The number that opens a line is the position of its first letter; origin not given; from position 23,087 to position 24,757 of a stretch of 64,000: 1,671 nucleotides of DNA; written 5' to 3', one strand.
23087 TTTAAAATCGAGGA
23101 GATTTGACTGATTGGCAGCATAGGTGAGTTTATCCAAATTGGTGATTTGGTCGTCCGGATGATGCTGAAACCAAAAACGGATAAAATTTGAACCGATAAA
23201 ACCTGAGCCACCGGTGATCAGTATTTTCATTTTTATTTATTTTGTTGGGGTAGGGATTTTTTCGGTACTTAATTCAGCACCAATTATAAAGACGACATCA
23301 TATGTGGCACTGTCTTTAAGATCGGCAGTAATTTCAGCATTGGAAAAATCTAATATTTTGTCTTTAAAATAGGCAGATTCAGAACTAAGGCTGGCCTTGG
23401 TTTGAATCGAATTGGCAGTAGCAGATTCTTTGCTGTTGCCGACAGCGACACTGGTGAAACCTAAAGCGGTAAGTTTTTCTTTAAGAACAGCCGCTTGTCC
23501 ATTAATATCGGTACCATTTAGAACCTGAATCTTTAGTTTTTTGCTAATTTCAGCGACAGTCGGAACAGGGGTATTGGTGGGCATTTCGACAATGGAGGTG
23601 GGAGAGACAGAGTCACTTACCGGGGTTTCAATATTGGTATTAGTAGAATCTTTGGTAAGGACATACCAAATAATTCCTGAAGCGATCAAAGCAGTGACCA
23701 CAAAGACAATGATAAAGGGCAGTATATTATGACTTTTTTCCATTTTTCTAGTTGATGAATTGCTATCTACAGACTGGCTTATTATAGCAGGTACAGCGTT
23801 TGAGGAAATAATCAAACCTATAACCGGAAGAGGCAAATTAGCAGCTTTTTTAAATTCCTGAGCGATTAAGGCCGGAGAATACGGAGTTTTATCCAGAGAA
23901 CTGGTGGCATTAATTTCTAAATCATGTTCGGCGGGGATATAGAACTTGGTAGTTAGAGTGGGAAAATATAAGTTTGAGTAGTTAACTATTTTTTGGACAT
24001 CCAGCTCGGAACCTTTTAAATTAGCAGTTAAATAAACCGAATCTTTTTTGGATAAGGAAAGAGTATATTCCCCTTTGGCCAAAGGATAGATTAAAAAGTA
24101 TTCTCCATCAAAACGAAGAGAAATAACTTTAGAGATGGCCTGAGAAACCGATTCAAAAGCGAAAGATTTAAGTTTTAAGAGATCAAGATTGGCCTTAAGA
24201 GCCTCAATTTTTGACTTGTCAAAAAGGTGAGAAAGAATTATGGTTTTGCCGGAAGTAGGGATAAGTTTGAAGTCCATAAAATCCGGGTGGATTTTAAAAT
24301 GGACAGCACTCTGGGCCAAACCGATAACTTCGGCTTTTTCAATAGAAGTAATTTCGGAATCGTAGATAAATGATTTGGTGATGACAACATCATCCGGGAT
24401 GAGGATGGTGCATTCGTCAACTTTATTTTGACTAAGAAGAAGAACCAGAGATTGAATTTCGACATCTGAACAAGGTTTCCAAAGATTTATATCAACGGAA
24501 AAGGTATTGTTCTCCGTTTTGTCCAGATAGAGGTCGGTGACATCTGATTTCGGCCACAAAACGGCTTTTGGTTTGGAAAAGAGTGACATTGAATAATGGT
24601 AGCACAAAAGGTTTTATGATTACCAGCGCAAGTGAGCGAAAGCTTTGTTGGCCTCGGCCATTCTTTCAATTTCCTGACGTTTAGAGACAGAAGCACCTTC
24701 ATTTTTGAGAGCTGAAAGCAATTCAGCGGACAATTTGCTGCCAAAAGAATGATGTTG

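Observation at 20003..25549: dTDP-rhamnose genes (rfbBCDA) and a LytR_C membrane protein are inserted inside the str operon; rpoB to rfbA form one near-contiguous transcription unit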

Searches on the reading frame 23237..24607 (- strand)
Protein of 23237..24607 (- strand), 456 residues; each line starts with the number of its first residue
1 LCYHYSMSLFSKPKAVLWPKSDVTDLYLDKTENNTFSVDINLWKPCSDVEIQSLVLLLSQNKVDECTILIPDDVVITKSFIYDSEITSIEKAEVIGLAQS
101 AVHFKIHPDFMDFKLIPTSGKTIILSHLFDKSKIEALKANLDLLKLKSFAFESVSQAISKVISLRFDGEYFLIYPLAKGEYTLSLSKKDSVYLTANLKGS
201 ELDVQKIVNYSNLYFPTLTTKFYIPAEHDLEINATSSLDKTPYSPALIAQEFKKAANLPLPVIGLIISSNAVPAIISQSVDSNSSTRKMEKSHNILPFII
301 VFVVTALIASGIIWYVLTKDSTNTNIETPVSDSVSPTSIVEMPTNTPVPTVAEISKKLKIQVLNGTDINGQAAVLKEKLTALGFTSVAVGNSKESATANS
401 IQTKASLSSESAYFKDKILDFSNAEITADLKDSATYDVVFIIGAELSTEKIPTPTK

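Call 3: search_protein_families(library=pfam, proteins=[window:23237-24607:-])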
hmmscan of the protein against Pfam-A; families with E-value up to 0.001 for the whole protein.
window:23237-24607:- (456 aa): 1 family
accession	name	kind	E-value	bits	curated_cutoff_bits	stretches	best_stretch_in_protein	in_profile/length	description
PF13399.11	LytR_C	-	6.4e-08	33.9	22.2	1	358-443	2-83/86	LytR cell envelope-related transcriptional attenuator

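Call 4: search_protein_families(library=ncbifam, proteins=[window:23237-24607:-])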
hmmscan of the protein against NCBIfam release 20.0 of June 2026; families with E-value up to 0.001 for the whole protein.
window:23237-24607:- (456 aa): 1 family
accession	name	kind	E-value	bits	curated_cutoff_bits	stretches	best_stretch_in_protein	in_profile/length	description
NF035953.1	integrity_Cei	equivalog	2.1e-07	30.9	150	1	292-390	9-115/212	envelope integrity protein Cei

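Call 8: find_encoding_contigs(protein=window:23237-24607:-, flank=10000)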
Protein window:23237-24607:- (456 aa): no gene with exactly this product is on record in the collection.

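Call 10: find_homologous_proteins(query=window:23237-24589:-)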
Query window:23237-24589:- (450 aa): 277 proteins with E <= 0.001 among 8000 candidates; the best 120 are listed.
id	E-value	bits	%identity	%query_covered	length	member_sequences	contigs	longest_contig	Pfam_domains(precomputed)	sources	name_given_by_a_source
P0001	9.2e-275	929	100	98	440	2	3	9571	PF13399.12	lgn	-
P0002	5.9e-231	785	81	100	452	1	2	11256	PF13399.12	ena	-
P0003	1.1e-217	741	77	100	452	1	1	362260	PF13399.12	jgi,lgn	jgi:hypothetical protein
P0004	1.6e-215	734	75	100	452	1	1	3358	PF13399.12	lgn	-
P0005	7.4e-205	699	74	100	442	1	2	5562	PF13399.12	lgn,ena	-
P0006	6.2e-197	673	71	100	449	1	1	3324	PF13399.12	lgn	-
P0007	2.7e-196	671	73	98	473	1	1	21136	PF13399.12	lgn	-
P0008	7.7e-192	656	70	99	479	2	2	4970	PF13399.12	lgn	-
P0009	1.9e-187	642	69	99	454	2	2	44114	PF13399.12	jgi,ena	-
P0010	1.4e-185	635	68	99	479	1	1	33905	PF13399.12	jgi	jgi:hypothetical protein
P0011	8.0e-182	623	70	98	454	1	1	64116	PF13399.12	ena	-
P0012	3.0e-178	611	66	98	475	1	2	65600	PF13399.12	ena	-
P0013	1.3e-172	593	64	99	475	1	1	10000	PF13399.12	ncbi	-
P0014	1.9e-171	589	64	100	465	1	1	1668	PF13399.12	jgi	jgi:hypothetical protein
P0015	7.4e-169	580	61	100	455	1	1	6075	PF13399.12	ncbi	-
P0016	6.7e-165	567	62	98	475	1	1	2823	PF13399.12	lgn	-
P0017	1.4e-160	553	61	98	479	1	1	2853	PF13399.12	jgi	jgi:hypothetical protein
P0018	8.8e-160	550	62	98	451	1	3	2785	PF13399.12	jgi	-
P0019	1.7e-159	549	59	98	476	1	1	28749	PF13399.12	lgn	-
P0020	2.6e-159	549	60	100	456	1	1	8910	PF13399.12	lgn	-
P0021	2.0e-156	539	60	98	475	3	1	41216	PF13399.12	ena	-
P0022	1.2e-155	537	59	97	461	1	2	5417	PF13399.12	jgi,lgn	-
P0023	3.4e-153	529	58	98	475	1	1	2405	PF13399.12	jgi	jgi:hypothetical protein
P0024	2.6e-152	526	57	98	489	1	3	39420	PF13399.12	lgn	-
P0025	4.6e-152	525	59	98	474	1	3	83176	PF13399.12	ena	-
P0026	2.1e-151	523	56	98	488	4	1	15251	PF13399.12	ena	-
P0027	4.1e-151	522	56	98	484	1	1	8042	PF13399.12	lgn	-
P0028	8.0e-150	518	56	98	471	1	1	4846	PF13399.12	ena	-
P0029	5.6e-149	515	56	98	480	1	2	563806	PF13399.12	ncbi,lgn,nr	ncbi:LytR C-terminal domain-containing protein [Candidatus Shapirobacteria bacterium]|nr:LytR C-term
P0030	7.3e-147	508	57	98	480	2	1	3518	PF13399.12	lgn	-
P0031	6.0e-144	498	56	98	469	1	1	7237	PF13399.12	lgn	-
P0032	7.5e-144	498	57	98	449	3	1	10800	PF13399.12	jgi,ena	jgi:hypothetical protein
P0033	8.1e-144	498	56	100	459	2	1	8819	PF13399.12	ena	-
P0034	1.9e-143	497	56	100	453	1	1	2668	PF13399.12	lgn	-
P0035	2.2e-143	496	56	98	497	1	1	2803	PF13399.12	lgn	-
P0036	3.1e-142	493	56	99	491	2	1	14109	PF13399.12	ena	-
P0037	6.4e-142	492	56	100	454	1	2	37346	PF13399.12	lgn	-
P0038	7.9e-141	488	56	100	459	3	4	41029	PF13399.12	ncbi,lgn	-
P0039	3.4e-140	486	54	98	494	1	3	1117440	PF13399.12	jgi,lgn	jgi:hypothetical protein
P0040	3.8e-140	486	53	98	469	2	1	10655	PF13399.12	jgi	-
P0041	5.1e-140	485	54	100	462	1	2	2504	PF13399.12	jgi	-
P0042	1.1e-138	481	54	98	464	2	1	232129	PF13399.12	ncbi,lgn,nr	ncbi:MAG: LytR C-terminal domain-containing protein [Candidatus Shapirobacteria bacterium]|nr:LytR C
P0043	5.7e-138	479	54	98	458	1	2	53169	PF13399.12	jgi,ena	-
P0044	5.6e-137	475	52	99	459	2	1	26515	PF13399.12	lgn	-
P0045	5.9e-137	475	54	98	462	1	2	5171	PF13399.12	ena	-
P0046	1.7e-136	474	53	98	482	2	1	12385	PF13399.12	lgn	-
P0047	2.9e-136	473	53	98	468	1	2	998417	PF13399.12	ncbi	ncbi:MAG: LytR C-terminal domain-containing protein [Microgenomates group bacterium]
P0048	7.0e-136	472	56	98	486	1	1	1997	PF13399.12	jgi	jgi:hypothetical protein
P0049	3.1e-135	470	52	100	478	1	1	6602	PF13399.12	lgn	-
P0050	1.6e-134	467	52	98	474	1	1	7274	PF13399.12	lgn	-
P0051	6.1e-134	465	51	98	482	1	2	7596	PF13399.12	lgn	-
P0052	1.4e-133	464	54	98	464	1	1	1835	PF13399.12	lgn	-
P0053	2.3e-133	463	55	98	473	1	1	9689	PF13399.12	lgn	-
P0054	5.5e-132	459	53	100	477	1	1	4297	PF13399.12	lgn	-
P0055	6.5e-132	459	52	100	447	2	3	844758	PF13399.12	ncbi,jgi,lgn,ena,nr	ncbi:MAG TPA: LytR C-terminal domain-containing protein [Candidatus Woesebacteria bacterium]|nr:LytR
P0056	1.2e-131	458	54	98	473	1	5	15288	PF13399.12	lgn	-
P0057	2.2e-131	457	52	98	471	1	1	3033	PF13399.12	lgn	-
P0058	2.9e-131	457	53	98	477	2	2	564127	PF13399.12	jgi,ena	-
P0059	2.9e-131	457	53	100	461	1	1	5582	PF13399.12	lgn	-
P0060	3.6e-131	456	53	100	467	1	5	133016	PF13399.12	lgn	-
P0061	1.0e-130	455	53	98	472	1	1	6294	PF13399.12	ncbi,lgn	-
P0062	1.3e-130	454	53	100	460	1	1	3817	PF13399.12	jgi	-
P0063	2.1e-130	454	53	99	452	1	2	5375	PF13399.12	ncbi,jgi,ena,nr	ncbi:MAG: LytR C-terminal domain-containing protein [Candidatus Shapirobacteria bacterium]|nr:LytR C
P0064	2.8e-130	453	54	98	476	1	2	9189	PF13399.12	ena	-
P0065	3.9e-130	453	53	99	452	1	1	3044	PF13399.12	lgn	-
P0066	4.6e-130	453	54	100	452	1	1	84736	PF13399.12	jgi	jgi:LytR cell envelope-related transcriptional attenuator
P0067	5.9e-130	452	53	98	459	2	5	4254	PF13399.12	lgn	-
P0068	1.0e-129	451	52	100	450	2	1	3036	PF13399.12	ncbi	-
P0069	1.3e-129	451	54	98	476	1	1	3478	PF13399.12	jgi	-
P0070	1.3e-129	451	51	98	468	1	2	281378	PF13399.12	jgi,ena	-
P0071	3.5e-129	450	53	98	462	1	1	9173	PF13399.12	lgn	-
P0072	4.2e-129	449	51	98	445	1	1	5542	PF13399.12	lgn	-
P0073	4.3e-129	449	53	98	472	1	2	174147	PF13399.12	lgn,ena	-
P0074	5.6e-129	449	53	98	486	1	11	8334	PF13399.12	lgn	-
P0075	7.6e-129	449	52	98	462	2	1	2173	PF13399.12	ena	-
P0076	8.6e-129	448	53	100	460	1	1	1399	PF13399.12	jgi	jgi:hypothetical protein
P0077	2.3e-128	447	52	98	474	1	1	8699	PF13399.12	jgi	-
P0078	2.6e-128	447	52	98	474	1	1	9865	PF13399.12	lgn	-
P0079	3.7e-128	446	51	98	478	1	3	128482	PF13399.12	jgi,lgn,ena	-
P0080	3.9e-128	446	52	98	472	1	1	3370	PF13399.12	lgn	-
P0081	4.9e-128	446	53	98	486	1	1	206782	PF13399.12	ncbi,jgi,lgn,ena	ncbi:MAG: LytR C-terminal domain-containing protein [Candidatus Shapirobacteria bacterium]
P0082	7.8e-128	445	51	100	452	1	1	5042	PF13399.12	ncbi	-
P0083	9.3e-128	445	52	98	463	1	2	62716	PF13399.12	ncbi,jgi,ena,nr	ncbi:MAG: LytR C-terminal domain-containing protein [Candidatus Shapirobacteria bacterium]|jgi:hypot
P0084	1.2e-127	445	51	98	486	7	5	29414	PF13399.12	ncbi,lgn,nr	ncbi:MAG: LytR C-terminal domain-containing protein [Candidatus Shapirobacteria bacterium]|nr:LytR C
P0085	1.5e-127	444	51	98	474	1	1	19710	PF13399.12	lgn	-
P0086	1.5e-127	444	52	100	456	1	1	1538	PF13399.12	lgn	-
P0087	2.1e-127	444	52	98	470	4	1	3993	PF13399.12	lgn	-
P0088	2.1e-127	444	52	98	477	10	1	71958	PF13399.12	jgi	-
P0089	2.1e-127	444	51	98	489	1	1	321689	PF13399.12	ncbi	-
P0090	3.0e-127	443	51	98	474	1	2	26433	PF13399.12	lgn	-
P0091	3.3e-127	443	52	98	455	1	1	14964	PF13399.12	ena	-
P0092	3.4e-127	443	52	99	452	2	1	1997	PF13399.12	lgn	-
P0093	6.1e-127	442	51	98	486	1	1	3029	PF13399.12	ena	-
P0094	6.6e-127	442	52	98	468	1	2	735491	PF13399.12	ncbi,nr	ncbi:MAG: LytR C-terminal domain-containing protein [Candidatus Shapirobacteria bacterium]|nr:LytR C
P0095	9.7e-127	442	52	98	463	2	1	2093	PF13399.12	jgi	-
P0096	9.7e-127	442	52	97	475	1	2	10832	PF13399.12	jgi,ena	-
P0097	1.6e-126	441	51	100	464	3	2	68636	PF13399.12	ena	-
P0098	2.2e-126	440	50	100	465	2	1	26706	PF13399.12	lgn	-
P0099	2.8e-126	440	52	98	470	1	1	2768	PF13399.12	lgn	-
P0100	3.2e-126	440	52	97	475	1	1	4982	PF13399.12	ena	-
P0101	5.5e-126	439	52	98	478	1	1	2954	PF13399.12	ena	-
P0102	5.6e-126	439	51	98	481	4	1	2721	PF13399.12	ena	-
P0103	7.9e-126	439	52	100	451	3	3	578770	PF13399.12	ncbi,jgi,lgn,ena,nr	ncbi:MAG TPA: LytR C-terminal domain-containing protein [Candidatus Woesebacteria bacterium]|nr:LytR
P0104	1.1e-125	438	52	98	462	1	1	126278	PF13399.12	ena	-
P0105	1.2e-125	438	52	98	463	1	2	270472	PF13399.12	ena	-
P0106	1.8e-125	437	49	99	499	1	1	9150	PF13399.12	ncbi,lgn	ncbi:MAG TPA: LytR C-terminal domain-containing protein [Patescibacteria group bacterium]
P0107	2.3e-125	437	52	98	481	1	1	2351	PF13399.12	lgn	-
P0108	2.7e-125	437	51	99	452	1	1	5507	PF13399.12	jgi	-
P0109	3.4e-125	437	52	98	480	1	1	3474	PF13399.12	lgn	-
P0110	9.4e-125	435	50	98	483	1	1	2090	PF13399.12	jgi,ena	-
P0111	2.0e-124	434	52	98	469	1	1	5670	PF13399.12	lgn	-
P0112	2.8e-124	433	52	98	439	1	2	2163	PF13399.12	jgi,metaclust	metaclust:\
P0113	3.2e-124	433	49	100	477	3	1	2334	PF13399.12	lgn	-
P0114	3.3e-124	433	50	100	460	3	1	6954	PF13399.12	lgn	-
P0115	4.7e-124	433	52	98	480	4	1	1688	PF13399.12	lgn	-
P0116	6.0e-124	432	49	98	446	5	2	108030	PF13399.12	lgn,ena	-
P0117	7.8e-124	432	50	100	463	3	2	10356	PF13399.12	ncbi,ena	-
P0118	1.5e-123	431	50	100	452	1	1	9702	PF13399.12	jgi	jgi:hypothetical protein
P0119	2.0e-123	431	48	100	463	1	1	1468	PF13399.12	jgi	-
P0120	1.2e-122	428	49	98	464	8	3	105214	PF13399.12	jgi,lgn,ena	jgi:acyl carrier protein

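Call 12: find_related_loci(query=A1, collection=genome_contigs, flank=10000)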
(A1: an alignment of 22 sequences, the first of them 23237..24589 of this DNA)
Query A1 (450 aa) in genome_contigs; peptide patterns used: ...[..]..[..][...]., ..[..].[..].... (x = any residue, [..] = any of these).
92 stretches matched a pattern; 78 encode a relative of the query (tblastn E <= 1e-3); 76 distinct loci.
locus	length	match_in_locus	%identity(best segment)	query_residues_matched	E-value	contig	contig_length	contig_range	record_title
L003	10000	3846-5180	64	1-447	0e+0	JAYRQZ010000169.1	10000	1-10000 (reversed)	MAG: Candidatus Woesebacteria bacterium isolate XM1_ASGE3bin.17 k141_987869, whole genome shotgun sequence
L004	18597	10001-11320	60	1-442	5e-165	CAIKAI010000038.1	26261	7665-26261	Candidatus Shapirobacteria bacterium isolate AlinenLipids_bin-9586 genome assembly, contig: bin-9586:038/184, whole geno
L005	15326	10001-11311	56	1-440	2e-160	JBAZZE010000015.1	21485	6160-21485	MAG: Candidatus Shapirobacteria bacterium isolate SO_2017_GW1_99 NODE_9581_length_21485_cov_2.387770_OW334_2017, whole g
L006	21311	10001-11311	56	1-440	8e-159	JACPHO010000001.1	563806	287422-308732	MAG: Candidatus Shapirobacteria bacterium isolate NC_groundwater_416_Ag_B-0.1um_40_33 GD18-4_B1_scaffold_56969, whole ge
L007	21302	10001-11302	53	1-440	6e-146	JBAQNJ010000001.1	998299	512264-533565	MAG: Microgenomates group bacterium isolate MFD12002_ilm_asm_bin60 k127_48021, whole genome shotgun sequence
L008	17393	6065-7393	54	1-441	3e-144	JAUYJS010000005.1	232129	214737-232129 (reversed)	MAG: Candidatus Shapirobacteria bacterium isolate C24_metabat.bin.159 C24_k141_158188, whole genome shotgun sequence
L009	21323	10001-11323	52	1-442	6e-139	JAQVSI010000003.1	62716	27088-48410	MAG: Candidatus Shapirobacteria bacterium isolate STF1_270 NODE_848_length_62716_cov_4.634377_Sandtown_F1, whole genome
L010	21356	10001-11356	51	1-441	7e-137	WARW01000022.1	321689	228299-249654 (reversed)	MAG: Patescibacteria group bacterium isolate AMAZON02 genome_22, whole genome shotgun sequence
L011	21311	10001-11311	52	1-437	2e-136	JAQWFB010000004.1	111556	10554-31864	MAG: Candidatus Shapirobacteria bacterium isolate STF2_89 NODE_223_length_111556_cov_20.672994_Sandtown_F2, whole genome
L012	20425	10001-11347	52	1-450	5e-136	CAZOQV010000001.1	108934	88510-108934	MAG TPA_asm: uncultured Gammaproteobacteria bacterium isolate SRP192927_co2_309 genome assembly, contig: NODE_83_length_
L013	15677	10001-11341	52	1-450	1e-135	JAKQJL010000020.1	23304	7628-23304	MAG: bacterium isolate USDV_maxbin.049 k141_771135, whole genome shotgun sequence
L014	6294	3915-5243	53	1-442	1e-134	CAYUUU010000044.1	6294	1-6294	MAG TPA_asm: uncultured Gammaproteobacteria bacterium isolate SRP192927_co1_90 genome assembly, contig: NODE_34279_lengt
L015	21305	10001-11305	50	1-448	3e-134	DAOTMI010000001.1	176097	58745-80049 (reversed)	MAG TPA_asm: Candidatus Woesebacteria bacterium isolate AMR_MDS_2925 NODE_41_length_176097_cov_7.509271, whole genome sh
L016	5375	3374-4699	53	1-444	2e-134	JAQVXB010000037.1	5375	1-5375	MAG: Candidatus Shapirobacteria bacterium isolate STF2_116 NODE_55666_length_5375_cov_3.348133_Sandtown_F2, whole genome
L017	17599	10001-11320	53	1-441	3e-133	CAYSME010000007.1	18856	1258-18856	MAG TPA_asm: uncultured Gammaproteobacteria bacterium isolate SRP192927_co6_55 genome assembly, contig: NODE_6451_length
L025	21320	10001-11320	51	1-440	4e-128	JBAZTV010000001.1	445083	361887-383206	MAG: Candidatus Shapirobacteria bacterium isolate SO_2017_GW1_211 NODE_145_length_445083_cov_5.792588_OW334_2017, whole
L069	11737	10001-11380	33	1-449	1e-63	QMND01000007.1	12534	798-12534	MAG: Candidatus Shapirobacteria bacterium isolate B61_G2 B61_Guay2_scaffold_01184, whole genome shotgun sequence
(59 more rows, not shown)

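Call 17: search_solved_structures(query=A1, max_evalue=1)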
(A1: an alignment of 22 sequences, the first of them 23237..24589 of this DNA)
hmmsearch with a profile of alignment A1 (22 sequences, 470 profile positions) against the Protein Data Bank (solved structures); distinct sequences matched with E-value up to 1: 2.
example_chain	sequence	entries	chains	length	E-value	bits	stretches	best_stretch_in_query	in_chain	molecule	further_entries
2m5y_A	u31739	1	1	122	0.068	15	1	322-388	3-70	Putative tuberculin related peptide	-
6q10_A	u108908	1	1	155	0.088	14.6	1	352-386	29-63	MymaA.19257.a.B3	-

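Call 24: predict_structure(alignment_id=A1)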
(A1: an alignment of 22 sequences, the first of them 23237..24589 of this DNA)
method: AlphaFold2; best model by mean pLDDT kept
length: 450 residues; sequences in the alignment: 22
mean_pLDDT: 75.1   pTM: 0.56
mean pLDDT of the five models: 75.1, 72.2, 71.7, 68.3, 56.5
residues with pLDDT >= 90: 102; 70-90: 223; 50-70: 52; < 50: 73
segments of 3 or more residues with pLDDT < 50: 1-3, 265-288, 311-336, 338-344, 440-450
pLDDT, mean of each block of 10 residues (from residue 1): 68 92 91 92 91 90 86 84 86 79 86 84 89 90 88 90 91 89 88 85 84 90 83 91 91 92 52 32 41 57 58 41 32 34 57 80 67 80 76 79 70 67 76 74 37
secondary structure, 60 per line:
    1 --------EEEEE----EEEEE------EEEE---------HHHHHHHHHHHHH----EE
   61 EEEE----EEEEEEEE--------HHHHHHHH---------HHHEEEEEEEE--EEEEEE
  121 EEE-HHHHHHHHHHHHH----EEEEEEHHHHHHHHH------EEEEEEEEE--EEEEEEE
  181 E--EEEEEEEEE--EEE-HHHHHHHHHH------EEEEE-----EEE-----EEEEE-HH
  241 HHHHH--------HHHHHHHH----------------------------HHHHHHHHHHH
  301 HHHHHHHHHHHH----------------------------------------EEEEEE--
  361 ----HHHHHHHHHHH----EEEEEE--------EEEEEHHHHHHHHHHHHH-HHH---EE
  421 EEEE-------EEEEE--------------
elements in order: E9-13 E18-22 E29-32 H42-54 E59-64 E69-76 H85-92 E105-112 E115-123 H125-137 E142-147 H148-156 E163-171 E174-181 E184-192 E195-197 H199-208 E215-219 E225-227 E233-237 H239-245 H254-261 H290-312 E353-358 H365-375 E380-385 E394-398 H399-411 E419-424 E432-436

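Call 31: search_protein_families(library=pfam, alignment_id=A2, max_evalue=0.00001)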
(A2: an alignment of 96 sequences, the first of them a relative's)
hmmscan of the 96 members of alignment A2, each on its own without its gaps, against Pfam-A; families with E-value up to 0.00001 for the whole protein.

A. member 1, L004:9550-9966:+ (139 aa): 0 families

B. families by the number of members that match (of 96 scanned): 31 families (the first 25 are shown)
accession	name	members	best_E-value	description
PF00293.34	NUDIX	8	8.6e-19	NUDIX domain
PF04321.23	RmlD_sub_bind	3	2.9e-29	RmlD substrate binding domain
PF07690.21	MFS_1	3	4.4e-28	Major Facilitator Superfamily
PF01370.27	Epimerase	3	1.7e-18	NAD dependent epimerase/dehydratase family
PF16363.11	GDP_Man_Dehyd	3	2.1e-10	GDP-mannose 4,6 dehydratase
PF07993.18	NAD_binding_4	3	7.7e-09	Male sterility protein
PF00006.31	ATP-synt_ab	2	1.1e-79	ATP synthase alpha/beta family, nucleotide-binding domain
PF04402.19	SIMPL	2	6e-25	Protein of unknown function (DUF541)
PF06185.18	YecM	2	6.1e-22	YecM protein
PF02719.21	Polysacc_synt_2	2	2.9e-09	Polysaccharide biosynthesis protein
PF02515.22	CoA_transf_3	1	1.9e-93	CoA-transferase family III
PF00231.24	ATP-synt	1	8.5e-61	ATP synthase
PF04311.20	DUF459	1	6.5e-57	Protein of unknown function (DUF459)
PF00306.32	ATP-synt_ab_C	1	1.9e-31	ATP synthase alpha/beta chain, C terminal domain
PF03062.24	MBOAT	1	4e-31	MBOAT, membrane-bound O-acyltransferase family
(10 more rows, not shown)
